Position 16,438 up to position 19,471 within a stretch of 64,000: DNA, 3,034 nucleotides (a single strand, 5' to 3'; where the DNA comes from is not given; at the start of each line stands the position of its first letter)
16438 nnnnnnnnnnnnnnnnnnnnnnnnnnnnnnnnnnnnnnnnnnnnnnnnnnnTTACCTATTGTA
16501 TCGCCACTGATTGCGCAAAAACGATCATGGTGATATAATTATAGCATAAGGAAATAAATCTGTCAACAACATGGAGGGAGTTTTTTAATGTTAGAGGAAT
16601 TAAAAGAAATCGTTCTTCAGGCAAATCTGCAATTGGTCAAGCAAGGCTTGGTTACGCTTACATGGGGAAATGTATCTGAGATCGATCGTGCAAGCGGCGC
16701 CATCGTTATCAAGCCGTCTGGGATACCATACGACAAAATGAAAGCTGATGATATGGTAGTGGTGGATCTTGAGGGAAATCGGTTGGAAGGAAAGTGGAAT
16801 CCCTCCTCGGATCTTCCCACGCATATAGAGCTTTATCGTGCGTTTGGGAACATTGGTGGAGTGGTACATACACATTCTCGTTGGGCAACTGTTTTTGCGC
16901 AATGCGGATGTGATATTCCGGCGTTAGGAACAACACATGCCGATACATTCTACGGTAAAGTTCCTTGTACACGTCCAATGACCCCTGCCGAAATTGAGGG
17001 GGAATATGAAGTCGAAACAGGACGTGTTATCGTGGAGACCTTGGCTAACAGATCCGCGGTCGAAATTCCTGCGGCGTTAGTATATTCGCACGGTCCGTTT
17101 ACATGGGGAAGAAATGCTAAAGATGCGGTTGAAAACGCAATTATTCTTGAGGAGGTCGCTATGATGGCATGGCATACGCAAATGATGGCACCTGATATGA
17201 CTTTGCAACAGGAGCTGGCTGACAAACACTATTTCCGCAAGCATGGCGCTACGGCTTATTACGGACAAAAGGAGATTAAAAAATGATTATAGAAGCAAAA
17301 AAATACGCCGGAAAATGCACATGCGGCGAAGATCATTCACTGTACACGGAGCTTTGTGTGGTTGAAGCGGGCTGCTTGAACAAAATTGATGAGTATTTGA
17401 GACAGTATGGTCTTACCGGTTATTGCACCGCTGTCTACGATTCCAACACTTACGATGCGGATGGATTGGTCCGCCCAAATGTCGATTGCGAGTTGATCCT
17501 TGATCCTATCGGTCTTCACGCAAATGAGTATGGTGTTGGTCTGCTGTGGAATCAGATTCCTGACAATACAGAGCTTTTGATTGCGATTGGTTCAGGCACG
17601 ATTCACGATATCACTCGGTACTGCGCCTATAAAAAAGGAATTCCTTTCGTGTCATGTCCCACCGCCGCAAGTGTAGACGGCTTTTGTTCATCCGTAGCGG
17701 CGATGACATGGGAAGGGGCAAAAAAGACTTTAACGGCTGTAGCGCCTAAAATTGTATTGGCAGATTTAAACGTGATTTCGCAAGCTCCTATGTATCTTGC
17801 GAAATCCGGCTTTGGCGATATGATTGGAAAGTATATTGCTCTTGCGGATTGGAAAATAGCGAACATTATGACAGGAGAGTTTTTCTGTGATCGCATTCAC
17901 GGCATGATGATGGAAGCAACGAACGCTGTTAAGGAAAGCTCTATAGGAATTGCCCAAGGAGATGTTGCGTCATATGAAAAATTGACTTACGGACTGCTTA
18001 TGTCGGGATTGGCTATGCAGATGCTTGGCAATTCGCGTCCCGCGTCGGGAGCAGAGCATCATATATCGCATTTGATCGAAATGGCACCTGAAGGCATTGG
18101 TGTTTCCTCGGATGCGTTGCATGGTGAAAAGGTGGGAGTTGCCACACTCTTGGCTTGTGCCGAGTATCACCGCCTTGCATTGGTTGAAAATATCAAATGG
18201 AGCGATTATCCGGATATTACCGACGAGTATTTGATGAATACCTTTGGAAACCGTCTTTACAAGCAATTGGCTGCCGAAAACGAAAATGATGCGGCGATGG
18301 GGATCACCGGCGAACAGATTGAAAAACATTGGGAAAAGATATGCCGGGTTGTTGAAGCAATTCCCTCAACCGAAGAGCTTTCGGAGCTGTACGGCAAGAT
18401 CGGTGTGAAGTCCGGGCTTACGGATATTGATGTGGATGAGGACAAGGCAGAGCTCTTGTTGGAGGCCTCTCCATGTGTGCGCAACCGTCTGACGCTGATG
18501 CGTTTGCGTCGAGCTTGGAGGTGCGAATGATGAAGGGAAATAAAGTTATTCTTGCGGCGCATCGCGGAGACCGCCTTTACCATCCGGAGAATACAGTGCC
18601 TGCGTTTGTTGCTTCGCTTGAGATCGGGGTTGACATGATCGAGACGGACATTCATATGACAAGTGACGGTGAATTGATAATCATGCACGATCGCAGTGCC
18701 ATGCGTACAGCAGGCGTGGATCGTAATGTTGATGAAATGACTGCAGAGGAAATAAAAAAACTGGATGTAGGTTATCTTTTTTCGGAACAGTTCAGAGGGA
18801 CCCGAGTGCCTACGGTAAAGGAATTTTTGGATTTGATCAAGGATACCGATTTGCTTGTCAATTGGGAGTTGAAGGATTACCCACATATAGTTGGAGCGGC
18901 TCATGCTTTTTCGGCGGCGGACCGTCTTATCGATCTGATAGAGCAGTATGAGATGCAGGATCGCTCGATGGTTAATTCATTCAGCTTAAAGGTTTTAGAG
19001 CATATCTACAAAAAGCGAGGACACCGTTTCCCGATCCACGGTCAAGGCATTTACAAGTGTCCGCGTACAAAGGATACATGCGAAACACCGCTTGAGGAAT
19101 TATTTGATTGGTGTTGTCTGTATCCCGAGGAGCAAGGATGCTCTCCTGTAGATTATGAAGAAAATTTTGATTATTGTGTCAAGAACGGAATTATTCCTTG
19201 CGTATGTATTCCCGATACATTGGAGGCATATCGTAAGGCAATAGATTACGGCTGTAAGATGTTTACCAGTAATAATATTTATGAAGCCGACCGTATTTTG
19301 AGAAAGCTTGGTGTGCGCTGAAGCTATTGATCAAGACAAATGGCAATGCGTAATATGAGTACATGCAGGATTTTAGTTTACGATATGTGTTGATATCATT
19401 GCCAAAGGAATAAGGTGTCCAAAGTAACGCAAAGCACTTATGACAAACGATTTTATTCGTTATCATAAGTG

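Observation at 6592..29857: Two shuffled paralogous copies of an uncharacterised module: AraC, orphan SBP lipoprotein, GLUG beta-helix protein, micro-peptide, FAD oxidoreductase, MBL lipoprotein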

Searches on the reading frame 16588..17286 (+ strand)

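Call 80: search_protein_families(library=pfam, proteins=[window:16588-17286:+], max_evalue=0.001)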
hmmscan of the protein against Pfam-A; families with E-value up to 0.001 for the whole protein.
window:16588-17286:+ (232 aa): 1 family
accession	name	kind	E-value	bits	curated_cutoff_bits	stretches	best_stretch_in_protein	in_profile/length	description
PF00596.27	Aldolase_II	-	1.7e-50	171.9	22.2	1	9-194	3-182/183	Class II Aldolase and Adducin N-terminal domain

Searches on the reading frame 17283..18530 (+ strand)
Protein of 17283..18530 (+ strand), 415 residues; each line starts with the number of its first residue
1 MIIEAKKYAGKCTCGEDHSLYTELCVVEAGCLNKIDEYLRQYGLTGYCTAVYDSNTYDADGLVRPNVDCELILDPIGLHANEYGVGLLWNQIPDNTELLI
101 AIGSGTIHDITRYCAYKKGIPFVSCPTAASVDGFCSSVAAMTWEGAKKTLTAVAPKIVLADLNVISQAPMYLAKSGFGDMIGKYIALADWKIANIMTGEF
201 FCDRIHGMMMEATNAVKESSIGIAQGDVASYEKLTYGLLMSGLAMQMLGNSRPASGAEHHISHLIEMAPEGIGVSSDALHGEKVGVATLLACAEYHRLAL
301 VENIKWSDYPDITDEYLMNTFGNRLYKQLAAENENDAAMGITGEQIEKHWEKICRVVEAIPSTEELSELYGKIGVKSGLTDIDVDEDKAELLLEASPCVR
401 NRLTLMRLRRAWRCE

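Call 80: search_protein_families(library=pfam, proteins=[window:17283-18530:+], max_evalue=0.001)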
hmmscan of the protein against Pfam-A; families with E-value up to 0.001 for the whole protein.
window:17283-18530:+ (415 aa): 3 families
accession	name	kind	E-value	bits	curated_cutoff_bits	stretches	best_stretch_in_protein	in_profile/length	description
PF13685.12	Fe-ADH_2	-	5.2e-28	98.4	28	1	27-169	2-149/149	Iron-containing alcohol dehydrogenase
PF01761.26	DHQ_synthase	-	6.2e-06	26.3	24.2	1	94-169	29-109/115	3-dehydroquinate synthase N-terminal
PF00465.25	Fe-ADH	-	2.8e-05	24.2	31.3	1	26-161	5-167/168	Iron-containing alcohol dehydrogenase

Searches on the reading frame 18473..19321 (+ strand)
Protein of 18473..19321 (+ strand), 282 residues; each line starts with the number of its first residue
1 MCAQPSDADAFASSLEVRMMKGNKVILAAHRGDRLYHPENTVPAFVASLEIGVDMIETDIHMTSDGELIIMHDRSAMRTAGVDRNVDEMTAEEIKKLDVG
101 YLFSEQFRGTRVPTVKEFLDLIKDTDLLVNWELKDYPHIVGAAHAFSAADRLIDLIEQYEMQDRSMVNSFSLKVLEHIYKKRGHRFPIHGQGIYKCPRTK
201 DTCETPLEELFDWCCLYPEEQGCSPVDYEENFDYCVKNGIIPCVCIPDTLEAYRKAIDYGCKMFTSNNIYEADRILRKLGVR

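Call 80: search_protein_families(library=pfam, proteins=[window:18473-19321:+], max_evalue=0.001)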
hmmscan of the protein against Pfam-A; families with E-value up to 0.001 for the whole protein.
window:18473-19321:+ (282 aa): 1 family
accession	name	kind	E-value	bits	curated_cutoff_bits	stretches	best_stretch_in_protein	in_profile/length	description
PF03009.23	GDPD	-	1.2e-31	111.1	23.6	1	30-183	1-159/244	Glycerophosphoryl diester phosphodiesterase family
